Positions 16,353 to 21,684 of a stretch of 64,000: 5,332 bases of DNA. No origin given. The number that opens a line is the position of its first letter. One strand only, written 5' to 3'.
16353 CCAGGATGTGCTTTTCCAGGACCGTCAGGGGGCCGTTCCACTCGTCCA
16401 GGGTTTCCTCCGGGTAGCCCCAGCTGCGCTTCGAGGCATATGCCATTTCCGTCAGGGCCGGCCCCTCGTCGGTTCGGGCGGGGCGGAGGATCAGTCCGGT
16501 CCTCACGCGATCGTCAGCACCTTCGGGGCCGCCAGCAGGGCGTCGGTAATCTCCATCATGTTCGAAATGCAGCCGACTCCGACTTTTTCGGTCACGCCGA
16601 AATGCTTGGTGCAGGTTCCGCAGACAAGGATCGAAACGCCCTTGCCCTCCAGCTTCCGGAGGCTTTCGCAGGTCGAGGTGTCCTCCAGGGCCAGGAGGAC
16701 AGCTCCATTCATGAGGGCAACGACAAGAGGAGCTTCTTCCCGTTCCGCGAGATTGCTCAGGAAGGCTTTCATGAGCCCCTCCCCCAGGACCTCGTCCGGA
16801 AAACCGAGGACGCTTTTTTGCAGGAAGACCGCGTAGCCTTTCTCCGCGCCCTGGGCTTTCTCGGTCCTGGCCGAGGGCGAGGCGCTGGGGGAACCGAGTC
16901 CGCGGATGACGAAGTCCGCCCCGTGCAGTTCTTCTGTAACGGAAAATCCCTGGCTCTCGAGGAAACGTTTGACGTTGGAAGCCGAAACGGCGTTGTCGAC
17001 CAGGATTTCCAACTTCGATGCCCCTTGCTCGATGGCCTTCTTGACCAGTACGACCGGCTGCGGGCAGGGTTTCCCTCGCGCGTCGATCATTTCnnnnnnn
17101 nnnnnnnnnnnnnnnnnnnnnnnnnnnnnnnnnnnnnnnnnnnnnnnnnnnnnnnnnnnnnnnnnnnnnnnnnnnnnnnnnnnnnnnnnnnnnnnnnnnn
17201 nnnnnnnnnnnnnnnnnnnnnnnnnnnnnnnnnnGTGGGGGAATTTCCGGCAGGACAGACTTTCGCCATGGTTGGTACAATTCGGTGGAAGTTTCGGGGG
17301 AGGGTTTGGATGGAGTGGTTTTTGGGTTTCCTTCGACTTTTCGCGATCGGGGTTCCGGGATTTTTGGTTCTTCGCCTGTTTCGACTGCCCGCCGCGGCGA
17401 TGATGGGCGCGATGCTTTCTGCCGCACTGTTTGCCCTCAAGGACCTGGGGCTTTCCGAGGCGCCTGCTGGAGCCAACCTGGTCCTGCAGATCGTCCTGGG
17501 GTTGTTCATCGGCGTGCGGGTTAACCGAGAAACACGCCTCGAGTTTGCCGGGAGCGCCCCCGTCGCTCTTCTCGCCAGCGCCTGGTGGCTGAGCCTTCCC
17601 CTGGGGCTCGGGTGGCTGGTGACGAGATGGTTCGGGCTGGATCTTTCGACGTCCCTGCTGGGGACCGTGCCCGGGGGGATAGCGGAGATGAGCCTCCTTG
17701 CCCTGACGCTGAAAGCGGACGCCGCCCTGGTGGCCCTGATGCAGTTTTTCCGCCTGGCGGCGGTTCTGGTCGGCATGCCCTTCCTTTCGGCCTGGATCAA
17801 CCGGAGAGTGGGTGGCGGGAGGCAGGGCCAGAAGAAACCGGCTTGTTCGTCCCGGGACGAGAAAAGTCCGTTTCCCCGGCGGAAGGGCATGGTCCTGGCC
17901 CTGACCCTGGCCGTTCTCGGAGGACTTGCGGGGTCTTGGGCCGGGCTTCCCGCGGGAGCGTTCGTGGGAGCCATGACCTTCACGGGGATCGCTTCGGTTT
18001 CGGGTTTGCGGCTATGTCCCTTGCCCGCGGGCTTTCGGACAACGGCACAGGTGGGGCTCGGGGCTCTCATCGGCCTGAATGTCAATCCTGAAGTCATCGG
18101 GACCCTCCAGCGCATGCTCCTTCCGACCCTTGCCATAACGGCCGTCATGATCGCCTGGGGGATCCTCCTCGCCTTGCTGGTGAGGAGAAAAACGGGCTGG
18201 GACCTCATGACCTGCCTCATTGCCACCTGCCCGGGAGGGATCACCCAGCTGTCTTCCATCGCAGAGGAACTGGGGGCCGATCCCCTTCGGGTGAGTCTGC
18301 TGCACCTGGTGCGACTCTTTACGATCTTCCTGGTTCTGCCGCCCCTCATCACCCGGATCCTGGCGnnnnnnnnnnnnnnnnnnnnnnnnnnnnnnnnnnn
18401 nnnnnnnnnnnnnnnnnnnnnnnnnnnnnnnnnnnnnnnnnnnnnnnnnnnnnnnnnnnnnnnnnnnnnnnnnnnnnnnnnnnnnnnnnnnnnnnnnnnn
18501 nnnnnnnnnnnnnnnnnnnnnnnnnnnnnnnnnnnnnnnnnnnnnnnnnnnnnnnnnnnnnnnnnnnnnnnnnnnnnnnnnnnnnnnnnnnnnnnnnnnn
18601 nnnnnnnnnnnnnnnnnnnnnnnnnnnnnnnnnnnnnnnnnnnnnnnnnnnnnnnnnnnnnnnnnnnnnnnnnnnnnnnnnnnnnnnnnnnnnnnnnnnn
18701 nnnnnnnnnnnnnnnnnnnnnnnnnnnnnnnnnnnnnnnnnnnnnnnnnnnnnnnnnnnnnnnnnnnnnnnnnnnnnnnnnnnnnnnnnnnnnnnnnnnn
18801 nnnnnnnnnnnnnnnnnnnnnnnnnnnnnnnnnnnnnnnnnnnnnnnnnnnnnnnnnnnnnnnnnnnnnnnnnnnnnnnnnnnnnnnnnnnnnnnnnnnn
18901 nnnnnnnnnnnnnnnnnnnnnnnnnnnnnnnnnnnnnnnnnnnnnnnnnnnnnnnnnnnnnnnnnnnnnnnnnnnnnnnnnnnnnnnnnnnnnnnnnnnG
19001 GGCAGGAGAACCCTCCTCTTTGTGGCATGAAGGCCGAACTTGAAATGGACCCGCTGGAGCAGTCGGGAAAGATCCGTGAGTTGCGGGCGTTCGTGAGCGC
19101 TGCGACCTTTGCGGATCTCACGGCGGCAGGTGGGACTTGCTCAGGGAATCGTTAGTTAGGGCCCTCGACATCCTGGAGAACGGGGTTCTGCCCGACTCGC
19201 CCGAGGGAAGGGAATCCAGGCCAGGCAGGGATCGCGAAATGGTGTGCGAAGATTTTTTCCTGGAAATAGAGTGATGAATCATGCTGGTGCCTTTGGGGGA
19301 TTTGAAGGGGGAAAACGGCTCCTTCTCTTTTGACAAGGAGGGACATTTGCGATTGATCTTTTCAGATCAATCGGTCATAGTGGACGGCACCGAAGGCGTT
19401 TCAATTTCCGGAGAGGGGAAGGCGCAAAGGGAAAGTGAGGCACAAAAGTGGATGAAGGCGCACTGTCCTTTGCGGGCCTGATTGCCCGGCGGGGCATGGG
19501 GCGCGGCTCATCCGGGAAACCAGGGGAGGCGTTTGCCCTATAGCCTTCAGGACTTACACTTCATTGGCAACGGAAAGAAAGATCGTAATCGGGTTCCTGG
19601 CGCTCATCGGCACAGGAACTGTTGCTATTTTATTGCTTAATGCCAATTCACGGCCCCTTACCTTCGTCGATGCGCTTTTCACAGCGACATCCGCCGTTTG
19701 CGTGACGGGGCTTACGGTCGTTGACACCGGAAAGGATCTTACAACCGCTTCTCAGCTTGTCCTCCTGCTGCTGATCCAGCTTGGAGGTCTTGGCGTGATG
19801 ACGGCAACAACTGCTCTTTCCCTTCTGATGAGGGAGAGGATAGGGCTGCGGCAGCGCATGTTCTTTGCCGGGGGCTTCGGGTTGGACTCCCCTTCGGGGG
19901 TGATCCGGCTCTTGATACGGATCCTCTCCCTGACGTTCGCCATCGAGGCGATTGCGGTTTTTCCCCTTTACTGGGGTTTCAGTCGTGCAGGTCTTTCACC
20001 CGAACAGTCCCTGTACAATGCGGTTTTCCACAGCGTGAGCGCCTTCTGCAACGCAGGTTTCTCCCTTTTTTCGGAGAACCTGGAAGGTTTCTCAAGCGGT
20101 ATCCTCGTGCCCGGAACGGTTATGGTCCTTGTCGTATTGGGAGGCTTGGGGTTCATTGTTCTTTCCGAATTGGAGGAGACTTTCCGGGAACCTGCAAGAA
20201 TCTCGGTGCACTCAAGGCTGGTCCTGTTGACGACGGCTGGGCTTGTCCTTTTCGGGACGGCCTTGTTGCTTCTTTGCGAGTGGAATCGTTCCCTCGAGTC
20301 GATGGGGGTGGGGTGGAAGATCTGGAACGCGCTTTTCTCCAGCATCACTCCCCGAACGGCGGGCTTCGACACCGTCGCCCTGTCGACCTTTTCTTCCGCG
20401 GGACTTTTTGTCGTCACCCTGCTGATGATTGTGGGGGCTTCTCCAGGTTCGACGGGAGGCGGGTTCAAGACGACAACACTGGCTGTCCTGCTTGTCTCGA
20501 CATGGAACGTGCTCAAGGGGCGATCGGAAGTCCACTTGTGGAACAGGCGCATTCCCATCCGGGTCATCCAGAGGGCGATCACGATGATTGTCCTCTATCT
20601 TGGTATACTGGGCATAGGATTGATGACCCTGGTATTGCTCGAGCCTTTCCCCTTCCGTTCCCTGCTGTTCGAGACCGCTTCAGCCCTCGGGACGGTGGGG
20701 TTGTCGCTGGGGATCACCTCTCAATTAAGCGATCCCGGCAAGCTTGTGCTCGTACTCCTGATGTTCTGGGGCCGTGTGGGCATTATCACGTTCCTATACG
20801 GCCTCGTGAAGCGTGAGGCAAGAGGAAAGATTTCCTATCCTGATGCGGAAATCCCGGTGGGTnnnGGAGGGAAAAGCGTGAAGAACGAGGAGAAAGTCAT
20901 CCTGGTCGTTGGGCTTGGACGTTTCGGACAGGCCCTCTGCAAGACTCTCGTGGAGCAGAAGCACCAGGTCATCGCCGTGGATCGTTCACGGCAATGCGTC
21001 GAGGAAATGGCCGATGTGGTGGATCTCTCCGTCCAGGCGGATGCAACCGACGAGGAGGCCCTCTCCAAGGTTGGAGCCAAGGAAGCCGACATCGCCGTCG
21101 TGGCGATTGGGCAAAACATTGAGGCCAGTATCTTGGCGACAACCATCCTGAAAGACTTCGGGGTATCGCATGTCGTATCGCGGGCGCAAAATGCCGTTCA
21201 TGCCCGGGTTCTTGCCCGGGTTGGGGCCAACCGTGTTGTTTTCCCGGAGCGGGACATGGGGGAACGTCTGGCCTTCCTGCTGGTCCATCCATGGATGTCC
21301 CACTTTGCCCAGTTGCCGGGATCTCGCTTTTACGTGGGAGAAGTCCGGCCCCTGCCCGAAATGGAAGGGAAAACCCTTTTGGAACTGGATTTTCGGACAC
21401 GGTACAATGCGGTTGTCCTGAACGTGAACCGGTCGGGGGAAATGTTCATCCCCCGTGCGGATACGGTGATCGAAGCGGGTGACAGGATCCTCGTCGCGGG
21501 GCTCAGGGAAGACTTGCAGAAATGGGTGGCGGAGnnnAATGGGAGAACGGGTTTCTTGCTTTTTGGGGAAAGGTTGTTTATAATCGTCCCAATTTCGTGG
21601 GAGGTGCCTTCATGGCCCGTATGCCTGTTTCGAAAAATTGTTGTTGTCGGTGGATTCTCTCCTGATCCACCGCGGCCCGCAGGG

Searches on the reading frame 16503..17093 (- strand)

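Call 46: search_protein_families(library=pfam, proteins=[window:16503-17093:-], max_evalue=0.00001)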
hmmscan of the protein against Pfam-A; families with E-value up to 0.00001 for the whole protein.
window:16503-17093:- (196 aa): 2 families
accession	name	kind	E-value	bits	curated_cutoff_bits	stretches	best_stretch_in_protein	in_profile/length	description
PF01206.22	TusA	-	1.4e-14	54.1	28.6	1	2-55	2-57/70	Sulfurtransferase TusA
PF02635.20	DsrE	-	4.8e-06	27.2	22.7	1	121-194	32-115/116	DsrE/DsrF-like family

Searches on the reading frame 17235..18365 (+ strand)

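Call 46: search_protein_families(library=pfam, proteins=[window:17235-18365:+], max_evalue=0.00001)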
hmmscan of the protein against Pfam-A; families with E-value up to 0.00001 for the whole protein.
window:17235-18365:+ (377 aa): 1 family
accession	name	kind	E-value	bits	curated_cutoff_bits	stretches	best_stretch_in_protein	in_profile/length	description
PF05145.17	AbrB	-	1.6e-67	228.1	29.2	2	211-373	154-311/314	Transition state regulatory protein AbrB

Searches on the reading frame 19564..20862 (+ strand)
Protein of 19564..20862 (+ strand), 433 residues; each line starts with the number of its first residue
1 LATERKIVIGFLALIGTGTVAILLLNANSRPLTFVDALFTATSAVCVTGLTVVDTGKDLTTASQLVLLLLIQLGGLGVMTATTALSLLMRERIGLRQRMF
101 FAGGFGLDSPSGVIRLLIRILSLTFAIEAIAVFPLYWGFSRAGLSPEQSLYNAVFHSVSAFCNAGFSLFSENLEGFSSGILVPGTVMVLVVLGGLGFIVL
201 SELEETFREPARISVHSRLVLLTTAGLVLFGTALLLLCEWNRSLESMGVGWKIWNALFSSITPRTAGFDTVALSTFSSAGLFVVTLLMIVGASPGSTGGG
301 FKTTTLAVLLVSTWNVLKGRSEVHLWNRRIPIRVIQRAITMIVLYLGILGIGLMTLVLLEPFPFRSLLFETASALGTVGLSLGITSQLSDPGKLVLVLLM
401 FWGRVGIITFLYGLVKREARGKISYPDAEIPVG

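Call 46: search_protein_families(library=pfam, proteins=[window:19564-20862:+], max_evalue=0.00001)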
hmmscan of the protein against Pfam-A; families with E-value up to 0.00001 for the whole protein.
window:19564-20862:+ (433 aa): 1 family
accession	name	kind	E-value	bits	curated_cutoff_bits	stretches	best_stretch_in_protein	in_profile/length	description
PF02386.22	TrkH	-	6.7e-51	173.7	27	1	19-411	51-487/502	Cation transport protein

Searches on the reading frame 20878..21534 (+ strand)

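Call 46: search_protein_families(library=pfam, proteins=[window:20878-21534:+], max_evalue=0.00001)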
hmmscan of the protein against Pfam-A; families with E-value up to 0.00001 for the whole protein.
window:20878-21534:+ (219 aa): 4 families
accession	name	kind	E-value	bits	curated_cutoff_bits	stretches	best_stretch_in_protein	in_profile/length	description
PF02254.24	TrkA_N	-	1.9e-27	96.3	23.8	1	8-123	1-116/116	TrkA-N domain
PF02080.26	TrkA_C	-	6.4e-15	55.3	27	1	160-215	10-65/71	TrkA-C domain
PF03807.23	F420_oxidored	-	2.5e-06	28.4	21.6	1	8-87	2-77/94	NADP oxidoreductase coenzyme F420-dependent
PF03446.21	NAD_binding_2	-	8.5e-06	26.3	21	0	8-91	2-80/161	NAD binding domain of 6-phosphogluconate dehydrogenase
